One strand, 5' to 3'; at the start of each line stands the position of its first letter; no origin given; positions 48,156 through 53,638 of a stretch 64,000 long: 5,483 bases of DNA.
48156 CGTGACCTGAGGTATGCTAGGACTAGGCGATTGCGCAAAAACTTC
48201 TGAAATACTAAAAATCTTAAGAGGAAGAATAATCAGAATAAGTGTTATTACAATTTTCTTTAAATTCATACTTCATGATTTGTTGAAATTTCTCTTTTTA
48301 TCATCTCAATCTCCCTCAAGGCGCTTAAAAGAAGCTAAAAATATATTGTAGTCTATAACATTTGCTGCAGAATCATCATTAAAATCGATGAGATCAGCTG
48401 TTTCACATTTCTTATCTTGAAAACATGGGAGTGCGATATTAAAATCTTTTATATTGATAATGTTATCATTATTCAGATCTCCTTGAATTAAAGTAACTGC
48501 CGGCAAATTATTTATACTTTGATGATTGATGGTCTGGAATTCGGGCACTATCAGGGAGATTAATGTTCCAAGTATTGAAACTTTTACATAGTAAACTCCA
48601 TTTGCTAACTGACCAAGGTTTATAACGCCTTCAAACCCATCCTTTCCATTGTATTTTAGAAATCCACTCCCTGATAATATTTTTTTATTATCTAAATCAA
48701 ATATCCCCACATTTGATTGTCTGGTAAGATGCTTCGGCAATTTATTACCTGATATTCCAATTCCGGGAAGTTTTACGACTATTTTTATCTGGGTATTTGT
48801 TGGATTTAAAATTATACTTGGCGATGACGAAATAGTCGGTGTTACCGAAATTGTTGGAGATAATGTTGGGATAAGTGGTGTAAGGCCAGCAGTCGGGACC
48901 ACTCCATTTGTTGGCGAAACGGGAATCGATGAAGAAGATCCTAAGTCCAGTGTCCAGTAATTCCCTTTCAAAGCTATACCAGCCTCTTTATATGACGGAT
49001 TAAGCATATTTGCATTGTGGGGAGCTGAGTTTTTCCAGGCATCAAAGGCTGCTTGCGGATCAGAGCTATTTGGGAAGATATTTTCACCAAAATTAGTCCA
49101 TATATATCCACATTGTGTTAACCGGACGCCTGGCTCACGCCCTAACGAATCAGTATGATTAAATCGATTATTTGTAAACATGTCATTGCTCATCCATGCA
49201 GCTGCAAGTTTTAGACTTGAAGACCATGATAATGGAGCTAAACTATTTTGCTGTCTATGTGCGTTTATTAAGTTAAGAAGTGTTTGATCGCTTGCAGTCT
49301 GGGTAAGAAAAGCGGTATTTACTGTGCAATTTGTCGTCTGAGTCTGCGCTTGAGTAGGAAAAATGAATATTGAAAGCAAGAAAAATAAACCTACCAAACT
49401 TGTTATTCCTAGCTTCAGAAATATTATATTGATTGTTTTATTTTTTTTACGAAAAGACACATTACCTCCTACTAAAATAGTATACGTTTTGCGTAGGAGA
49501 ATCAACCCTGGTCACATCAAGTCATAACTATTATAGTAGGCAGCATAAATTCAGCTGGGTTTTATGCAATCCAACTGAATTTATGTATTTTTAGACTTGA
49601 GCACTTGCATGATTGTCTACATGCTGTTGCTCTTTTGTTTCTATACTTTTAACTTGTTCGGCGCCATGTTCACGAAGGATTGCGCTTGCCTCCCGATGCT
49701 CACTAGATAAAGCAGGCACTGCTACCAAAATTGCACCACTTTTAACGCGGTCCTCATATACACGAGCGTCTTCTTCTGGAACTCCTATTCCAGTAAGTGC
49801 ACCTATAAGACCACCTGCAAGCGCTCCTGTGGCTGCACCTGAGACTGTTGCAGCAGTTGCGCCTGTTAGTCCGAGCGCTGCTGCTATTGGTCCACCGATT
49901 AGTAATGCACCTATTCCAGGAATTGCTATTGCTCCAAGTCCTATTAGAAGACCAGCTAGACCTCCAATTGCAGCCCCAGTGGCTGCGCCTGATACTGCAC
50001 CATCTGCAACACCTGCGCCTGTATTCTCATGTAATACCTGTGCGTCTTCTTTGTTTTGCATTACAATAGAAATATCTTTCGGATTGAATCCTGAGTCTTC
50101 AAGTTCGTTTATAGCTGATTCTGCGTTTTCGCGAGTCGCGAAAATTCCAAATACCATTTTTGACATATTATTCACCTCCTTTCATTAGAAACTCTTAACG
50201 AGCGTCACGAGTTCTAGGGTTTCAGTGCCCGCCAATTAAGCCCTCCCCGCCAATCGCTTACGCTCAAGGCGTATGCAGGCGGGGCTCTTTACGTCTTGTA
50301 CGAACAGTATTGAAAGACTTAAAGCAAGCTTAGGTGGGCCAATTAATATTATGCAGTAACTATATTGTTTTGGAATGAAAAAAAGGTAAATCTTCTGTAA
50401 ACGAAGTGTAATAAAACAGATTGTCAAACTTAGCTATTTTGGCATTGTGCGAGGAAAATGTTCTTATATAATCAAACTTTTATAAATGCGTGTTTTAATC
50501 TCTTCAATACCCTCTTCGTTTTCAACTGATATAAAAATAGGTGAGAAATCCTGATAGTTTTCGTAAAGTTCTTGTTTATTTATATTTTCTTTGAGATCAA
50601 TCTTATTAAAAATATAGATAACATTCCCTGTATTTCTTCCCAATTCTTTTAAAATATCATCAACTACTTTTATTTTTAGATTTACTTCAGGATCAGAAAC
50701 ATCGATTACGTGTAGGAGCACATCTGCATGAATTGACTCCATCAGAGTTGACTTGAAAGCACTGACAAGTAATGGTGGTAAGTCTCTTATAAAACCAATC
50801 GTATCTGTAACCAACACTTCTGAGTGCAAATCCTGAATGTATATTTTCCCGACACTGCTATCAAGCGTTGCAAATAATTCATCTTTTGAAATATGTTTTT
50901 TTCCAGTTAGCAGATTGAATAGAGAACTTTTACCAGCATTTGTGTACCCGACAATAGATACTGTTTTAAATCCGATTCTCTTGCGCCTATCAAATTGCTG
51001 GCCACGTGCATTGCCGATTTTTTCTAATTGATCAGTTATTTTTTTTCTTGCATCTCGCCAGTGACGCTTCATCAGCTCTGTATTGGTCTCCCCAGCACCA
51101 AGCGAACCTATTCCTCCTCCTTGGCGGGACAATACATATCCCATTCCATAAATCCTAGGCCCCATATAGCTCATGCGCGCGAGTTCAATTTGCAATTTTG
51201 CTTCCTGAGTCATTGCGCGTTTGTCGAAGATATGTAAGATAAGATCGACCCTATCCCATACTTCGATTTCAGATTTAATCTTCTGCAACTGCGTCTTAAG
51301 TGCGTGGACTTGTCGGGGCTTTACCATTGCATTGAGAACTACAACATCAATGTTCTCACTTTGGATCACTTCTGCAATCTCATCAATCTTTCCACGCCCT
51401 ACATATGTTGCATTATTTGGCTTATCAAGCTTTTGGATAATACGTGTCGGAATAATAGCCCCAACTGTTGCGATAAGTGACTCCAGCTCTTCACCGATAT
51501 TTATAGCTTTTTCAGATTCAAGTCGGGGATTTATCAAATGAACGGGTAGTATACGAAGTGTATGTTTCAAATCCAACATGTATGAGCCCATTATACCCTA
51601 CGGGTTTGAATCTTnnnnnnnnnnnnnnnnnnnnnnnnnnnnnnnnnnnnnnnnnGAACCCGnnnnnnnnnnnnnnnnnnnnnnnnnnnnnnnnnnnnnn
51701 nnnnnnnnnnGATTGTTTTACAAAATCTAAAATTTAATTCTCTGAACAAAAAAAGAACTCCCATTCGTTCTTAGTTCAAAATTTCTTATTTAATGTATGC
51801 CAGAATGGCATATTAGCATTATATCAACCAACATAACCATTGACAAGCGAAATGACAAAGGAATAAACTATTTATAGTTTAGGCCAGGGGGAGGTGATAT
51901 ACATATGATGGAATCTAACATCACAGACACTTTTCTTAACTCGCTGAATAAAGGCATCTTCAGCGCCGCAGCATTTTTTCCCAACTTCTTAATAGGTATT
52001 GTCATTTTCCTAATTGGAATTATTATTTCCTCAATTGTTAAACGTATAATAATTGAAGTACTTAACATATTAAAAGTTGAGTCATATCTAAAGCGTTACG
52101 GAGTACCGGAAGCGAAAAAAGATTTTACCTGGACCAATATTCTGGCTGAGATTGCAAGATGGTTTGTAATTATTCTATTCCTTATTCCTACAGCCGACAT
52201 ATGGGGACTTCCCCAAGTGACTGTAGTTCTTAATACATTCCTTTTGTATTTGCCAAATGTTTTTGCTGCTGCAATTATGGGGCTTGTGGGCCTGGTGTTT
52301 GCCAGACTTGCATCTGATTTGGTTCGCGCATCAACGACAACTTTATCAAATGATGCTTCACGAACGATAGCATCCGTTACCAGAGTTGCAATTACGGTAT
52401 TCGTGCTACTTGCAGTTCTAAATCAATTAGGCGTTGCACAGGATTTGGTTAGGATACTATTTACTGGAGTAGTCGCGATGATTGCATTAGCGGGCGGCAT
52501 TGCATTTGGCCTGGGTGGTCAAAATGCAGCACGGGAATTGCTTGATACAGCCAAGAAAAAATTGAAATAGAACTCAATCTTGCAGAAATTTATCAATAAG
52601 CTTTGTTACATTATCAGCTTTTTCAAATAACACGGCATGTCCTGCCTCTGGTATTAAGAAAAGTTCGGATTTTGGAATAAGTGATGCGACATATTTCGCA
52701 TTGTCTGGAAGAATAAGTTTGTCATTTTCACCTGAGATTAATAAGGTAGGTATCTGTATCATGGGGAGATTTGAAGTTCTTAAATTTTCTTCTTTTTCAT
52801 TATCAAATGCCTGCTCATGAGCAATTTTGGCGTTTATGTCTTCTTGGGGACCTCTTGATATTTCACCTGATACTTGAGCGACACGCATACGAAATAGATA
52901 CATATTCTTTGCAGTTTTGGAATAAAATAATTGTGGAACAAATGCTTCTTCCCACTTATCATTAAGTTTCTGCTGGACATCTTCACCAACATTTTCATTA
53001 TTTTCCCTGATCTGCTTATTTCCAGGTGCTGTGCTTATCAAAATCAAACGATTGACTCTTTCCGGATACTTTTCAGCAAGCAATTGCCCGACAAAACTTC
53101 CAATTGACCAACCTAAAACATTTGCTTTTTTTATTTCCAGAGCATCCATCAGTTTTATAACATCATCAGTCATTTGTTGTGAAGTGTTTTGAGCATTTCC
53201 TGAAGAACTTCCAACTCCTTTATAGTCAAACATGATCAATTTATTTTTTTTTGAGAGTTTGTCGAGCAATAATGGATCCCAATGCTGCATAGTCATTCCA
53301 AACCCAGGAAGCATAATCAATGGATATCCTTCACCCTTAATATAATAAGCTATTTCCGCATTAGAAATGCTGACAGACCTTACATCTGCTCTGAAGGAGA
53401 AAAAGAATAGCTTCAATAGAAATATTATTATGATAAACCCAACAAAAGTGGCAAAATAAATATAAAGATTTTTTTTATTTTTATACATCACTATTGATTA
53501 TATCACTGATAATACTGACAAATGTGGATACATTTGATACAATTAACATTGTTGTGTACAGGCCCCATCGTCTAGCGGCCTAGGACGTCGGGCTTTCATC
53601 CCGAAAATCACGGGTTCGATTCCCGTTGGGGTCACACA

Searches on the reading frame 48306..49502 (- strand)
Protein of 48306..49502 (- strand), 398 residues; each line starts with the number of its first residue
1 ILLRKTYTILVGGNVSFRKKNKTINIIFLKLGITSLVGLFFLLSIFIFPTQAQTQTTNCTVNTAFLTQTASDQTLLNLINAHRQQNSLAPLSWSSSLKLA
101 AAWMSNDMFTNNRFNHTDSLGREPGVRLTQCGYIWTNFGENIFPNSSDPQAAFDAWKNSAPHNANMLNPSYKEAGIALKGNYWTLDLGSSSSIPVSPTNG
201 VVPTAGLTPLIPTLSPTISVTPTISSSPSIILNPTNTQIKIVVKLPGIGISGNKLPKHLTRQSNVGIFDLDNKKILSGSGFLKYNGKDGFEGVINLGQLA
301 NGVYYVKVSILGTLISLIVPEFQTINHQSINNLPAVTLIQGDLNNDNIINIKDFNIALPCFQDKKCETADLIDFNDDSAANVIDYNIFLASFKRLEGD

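Call 25: search_protein_families(library=pfam, proteins=[window:48306-49502:-], max_evalue=0.00001)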
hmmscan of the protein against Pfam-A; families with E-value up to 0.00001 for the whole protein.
window:48306-49502:- (398 aa): 1 family
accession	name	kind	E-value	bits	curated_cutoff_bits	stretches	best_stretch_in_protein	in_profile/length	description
PF00188.32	CAP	-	2.4e-18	67.5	21.1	1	76-180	1-104/117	Cysteine-rich secretory protein family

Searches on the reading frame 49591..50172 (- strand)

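Call 25: search_protein_families(library=pfam, proteins=[window:49591-50172:-], max_evalue=0.00001)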
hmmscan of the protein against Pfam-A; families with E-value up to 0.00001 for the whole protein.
window:49591-50172:- (193 aa): 1 family
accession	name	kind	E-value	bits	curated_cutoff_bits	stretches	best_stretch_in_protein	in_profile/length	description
PF11181.13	YflT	-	9.6e-12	45.7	26.2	1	9-76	4-69/99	Heat induced stress protein YflT domain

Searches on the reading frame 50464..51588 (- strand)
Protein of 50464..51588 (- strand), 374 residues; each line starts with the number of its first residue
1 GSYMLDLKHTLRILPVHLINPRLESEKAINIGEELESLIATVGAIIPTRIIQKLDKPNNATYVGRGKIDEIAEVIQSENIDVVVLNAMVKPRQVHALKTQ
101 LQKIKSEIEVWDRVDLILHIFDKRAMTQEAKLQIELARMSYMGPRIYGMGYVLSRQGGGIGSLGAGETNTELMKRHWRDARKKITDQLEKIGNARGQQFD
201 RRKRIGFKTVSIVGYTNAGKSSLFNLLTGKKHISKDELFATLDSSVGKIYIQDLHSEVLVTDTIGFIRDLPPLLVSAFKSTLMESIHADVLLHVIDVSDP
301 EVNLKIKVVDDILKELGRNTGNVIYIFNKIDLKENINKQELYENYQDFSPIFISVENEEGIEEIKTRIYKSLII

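Call 25: search_protein_families(library=pfam, proteins=[window:50464-51588:-], max_evalue=0.00001)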
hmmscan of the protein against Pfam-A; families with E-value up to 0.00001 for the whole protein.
window:50464-51588:- (374 aa): 6 families
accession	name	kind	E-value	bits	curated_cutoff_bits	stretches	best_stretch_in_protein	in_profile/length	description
PF13167.11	GTP-bdg_N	-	1.5e-21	77.2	25.4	1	33-121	5-88/89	GTP-binding GTPase N-terminal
PF16360.10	GTP-bdg_M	-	3.3e-21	76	29.5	1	124-202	1-79/79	GTP-binding GTPase Middle Region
PF01926.29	MMR_HSR1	-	1.2e-19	71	21.9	1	209-329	1-113/113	50S ribosome-binding GTPase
PF03193.22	RsgA_GTPase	-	5.4e-08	33.3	30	0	289-371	24-107/174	RsgA GTPase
PF02421.24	FeoB_N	-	2.3e-06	27.7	27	1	209-367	2-155/156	Ferrous iron transport protein B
PF16897.10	MMR_HSR1_Xtn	-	4.7e-06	27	35.2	1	319-372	54-104/106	C-terminal region of MMR_HSR1 domain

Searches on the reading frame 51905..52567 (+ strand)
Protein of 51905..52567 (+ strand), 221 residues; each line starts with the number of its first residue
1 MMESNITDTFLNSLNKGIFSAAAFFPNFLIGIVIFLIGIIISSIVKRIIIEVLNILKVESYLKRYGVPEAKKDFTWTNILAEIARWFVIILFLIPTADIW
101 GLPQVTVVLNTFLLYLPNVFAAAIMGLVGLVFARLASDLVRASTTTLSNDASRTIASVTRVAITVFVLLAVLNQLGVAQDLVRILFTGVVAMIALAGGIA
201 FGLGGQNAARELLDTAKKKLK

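Call 25: search_protein_families(library=pfam, proteins=[window:51905-52567:+], max_evalue=0.00001)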
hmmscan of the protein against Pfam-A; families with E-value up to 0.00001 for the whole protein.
window:51905-52567:+ (221 aa): 1 family
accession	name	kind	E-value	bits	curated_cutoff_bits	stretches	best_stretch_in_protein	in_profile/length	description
PF05552.17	MS_channel_1st_1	-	3.1e-11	43.4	22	1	108-142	6-40/50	Mechanosensitive ion channel, conserved TM helix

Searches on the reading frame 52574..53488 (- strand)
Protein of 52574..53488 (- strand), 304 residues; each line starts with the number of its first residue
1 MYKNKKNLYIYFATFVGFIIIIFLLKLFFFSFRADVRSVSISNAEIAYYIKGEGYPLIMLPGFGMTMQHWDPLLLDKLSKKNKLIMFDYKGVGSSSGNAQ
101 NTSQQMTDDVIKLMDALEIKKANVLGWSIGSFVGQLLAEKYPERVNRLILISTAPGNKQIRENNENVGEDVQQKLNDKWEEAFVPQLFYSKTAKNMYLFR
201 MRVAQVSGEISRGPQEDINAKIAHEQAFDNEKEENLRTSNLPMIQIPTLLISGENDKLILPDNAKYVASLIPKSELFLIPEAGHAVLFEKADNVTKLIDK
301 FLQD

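Call 25: search_protein_families(library=pfam, proteins=[window:52574-53488:-], max_evalue=0.00001)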
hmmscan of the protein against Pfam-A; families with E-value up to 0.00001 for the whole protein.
window:52574-53488:- (304 aa): 4 families
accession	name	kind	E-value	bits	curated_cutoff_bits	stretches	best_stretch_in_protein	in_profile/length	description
PF00561.26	Abhydrolase_1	-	2e-29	103.4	25.8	1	55-291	1-245/245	alpha/beta hydrolase fold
PF12146.15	Hydrolase_4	-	8.1e-15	55.2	27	1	58-290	8-238/239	Serine aminopeptidase, S33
PF12697.13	Abhydrolase_6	-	1.5e-13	52.4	26.3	1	57-294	1-214/217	Alpha/beta hydrolase family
PF03096.20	Ndr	-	9.1e-07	28.3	23.3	1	100-303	79-277/283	Ndr family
